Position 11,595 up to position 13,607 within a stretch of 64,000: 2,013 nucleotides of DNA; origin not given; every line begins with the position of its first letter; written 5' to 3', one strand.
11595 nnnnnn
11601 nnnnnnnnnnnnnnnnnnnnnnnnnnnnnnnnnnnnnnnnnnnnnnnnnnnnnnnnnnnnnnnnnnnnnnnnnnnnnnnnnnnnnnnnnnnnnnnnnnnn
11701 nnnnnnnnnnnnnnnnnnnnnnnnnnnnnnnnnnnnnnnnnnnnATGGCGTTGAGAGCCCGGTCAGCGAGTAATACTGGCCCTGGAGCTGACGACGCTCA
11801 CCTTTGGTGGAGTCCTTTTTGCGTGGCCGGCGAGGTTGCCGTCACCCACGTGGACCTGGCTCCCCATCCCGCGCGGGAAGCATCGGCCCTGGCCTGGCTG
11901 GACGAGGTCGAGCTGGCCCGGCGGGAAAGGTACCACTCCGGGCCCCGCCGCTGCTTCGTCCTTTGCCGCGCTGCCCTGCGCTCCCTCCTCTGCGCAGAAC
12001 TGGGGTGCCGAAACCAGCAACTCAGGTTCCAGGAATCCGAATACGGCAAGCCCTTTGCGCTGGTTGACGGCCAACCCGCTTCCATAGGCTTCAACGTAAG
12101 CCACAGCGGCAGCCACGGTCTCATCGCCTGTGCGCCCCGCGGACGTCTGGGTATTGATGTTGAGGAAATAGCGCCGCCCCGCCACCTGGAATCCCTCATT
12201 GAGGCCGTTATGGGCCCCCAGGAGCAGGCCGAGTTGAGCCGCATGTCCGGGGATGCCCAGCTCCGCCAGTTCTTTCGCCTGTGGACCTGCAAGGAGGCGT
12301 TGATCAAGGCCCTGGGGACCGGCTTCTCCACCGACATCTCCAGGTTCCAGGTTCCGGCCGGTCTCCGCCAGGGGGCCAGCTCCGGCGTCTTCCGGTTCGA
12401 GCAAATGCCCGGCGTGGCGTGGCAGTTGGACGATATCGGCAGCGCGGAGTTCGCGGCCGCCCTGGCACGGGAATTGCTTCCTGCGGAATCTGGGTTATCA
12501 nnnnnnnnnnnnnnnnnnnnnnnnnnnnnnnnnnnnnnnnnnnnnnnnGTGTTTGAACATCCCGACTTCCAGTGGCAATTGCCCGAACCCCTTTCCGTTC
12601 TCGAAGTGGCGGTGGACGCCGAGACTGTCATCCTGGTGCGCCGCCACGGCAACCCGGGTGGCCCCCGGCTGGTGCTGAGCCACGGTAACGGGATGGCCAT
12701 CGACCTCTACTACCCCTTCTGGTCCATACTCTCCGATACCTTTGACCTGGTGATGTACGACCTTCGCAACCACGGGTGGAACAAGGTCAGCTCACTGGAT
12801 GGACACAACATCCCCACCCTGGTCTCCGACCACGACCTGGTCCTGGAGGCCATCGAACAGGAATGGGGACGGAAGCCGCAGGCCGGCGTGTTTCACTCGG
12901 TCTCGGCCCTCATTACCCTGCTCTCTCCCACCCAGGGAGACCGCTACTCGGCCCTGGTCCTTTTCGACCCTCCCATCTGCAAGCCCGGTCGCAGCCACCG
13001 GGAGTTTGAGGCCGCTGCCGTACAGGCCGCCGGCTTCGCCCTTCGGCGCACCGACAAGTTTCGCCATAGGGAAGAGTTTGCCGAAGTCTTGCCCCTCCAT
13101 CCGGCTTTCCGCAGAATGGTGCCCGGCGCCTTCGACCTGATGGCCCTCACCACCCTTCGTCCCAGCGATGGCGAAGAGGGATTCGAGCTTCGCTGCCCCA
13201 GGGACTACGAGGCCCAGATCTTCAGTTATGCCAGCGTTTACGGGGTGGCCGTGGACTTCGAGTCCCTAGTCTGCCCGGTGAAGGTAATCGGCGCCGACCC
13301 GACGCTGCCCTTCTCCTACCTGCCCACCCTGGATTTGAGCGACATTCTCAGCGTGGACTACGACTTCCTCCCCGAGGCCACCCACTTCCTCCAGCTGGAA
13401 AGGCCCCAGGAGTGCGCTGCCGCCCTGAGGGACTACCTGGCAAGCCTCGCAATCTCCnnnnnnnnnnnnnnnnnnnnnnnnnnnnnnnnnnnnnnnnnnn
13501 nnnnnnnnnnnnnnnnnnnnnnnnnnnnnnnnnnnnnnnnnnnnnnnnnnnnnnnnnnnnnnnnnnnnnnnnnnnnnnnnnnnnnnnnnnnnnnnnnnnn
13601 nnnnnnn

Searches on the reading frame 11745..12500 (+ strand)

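Call 3: search_protein_families(library=pfam, proteins=[window:11745-12500:+], max_evalue=0.1)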
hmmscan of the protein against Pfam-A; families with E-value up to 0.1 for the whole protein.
window:11745-12500:+ (252 aa): 2 families
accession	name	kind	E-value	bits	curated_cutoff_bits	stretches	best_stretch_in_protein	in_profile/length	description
PF01648.25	ACPS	-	7.8e-18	65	25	1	135-239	2-109/111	4'-phosphopantetheinyl transferase superfamily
PF22624.1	AASDHPPT_N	-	2e-06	28.4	27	1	46-130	11-98/100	4'-phosphopantetheinyl transferase, N-terminal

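Call 4: search_protein_families(library=ncbifam, proteins=[window:11745-12500:+], max_evalue=0.1)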
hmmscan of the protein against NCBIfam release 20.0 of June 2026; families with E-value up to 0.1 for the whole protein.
window:11745-12500:+ (252 aa): 10 families
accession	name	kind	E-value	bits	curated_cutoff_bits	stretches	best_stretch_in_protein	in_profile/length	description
NF042922.1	4PPT_HetI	equivalog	1e-28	100.3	370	1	29-195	17-184/235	4'-phosphopantetheinyl transferase HetI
NF007676.0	PRK10351.1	equivalog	1.2e-17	64.2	174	1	59-192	21-145/195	4'-phosphopantetheinyl transferase AcpT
NF047349.1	4PPT_AusB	equivalog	1.6e-08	34.2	225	1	89-204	59-162/205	aureusimine biosynthesis 4'-phosphopantetheinyl transferase AusB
TIGR00556.1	pantethn_trn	domain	3e-08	33.8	45.35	1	135-196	5-70/128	phosphopantetheine--protein transferase domain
NF011251.0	PRK14657.1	equivalog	0.00051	20.1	165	1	136-203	6-74/123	holo-[acyl-carrier-protein] synthase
NF011253.0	PRK14659.1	equivalog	0.0026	18.4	156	1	168-199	44-75/123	holo-[acyl-carrier-protein] synthase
NF007604.0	PRK10251.1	equivalog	0.0026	17.3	169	1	112-192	85-163/209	enterobactin synthase subunit EntD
NF011250.0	PRK14656.1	equivalog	0.051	13.7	175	0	149-200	24-73/126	holo-[acyl-carrier-protein] synthase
NF011255.0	PRK14661.1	equivalog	0.072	13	209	0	135-195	5-61/169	holo-[acyl-carrier-protein] synthase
NF011254.0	PRK14660.1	equivalog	0.095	12.7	195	0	146-198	21-71/125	holo-[acyl-carrier-protein] synthase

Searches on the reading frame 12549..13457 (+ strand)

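Call 3: search_protein_families(library=pfam, proteins=[window:12549-13457:+], max_evalue=0.1)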
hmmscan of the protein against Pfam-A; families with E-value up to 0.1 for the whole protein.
window:12549-13457:+ (303 aa): 3 families
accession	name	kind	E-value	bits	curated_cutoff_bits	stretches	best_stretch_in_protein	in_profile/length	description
PF12697.13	Abhydrolase_6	-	6.6e-11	43.7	26.3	1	41-292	1-217/217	Alpha/beta hydrolase family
PF12146.15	Hydrolase_4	-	0.00026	20.8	27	1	41-144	7-112/239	Serine aminopeptidase, S33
PF00561.26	Abhydrolase_1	-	0.0029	17.8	25.8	1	39-101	1-65/245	alpha/beta hydrolase fold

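Call 4: search_protein_families(library=ncbifam, proteins=[window:12549-13457:+], max_evalue=0.1)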
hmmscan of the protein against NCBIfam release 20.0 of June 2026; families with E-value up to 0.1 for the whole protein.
window:12549-13457:+ (303 aa): 7 families
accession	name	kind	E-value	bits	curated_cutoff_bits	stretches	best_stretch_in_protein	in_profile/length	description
NF051488.1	bifunc_PcaDC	exception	1.4e-06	27.7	390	1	31-162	5-132/375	bifunctional 3-oxoadipate enol-lactonase/4-carboxymuconolactone decarboxylase PcaDC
TIGR02427.1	protocat_pcaD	equivalog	1.2e-05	24.9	255.85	1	35-138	9-109/251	3-oxoadipate enol-lactonase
NF004514.1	PRK05855.1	equivalog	5.6e-05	21.9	455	1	25-103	9-88/578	SDR family oxidoreductase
TIGR03056.1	bchO_mg_che_rel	equivalog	0.0009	18.3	172.55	1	29-124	19-110/278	alpha/beta fold hydrolase BchO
NF051487.1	bifunc_PcaCD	exception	0.0011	18.2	430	1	32-112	166-241/413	bifunctional 4-carboxymuconolactone decarboxylase/3-oxoadipate enol-lactonase PcaCD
TIGR03611.1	RutD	equivalog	0.011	15.1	238.5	1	36-103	11-78/258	pyrimidine utilization protein D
TIGR01738.1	bioH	equivalog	0.034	13.8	206.95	1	38-79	4-45/245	pimeloyl-ACP methyl ester esterase BioH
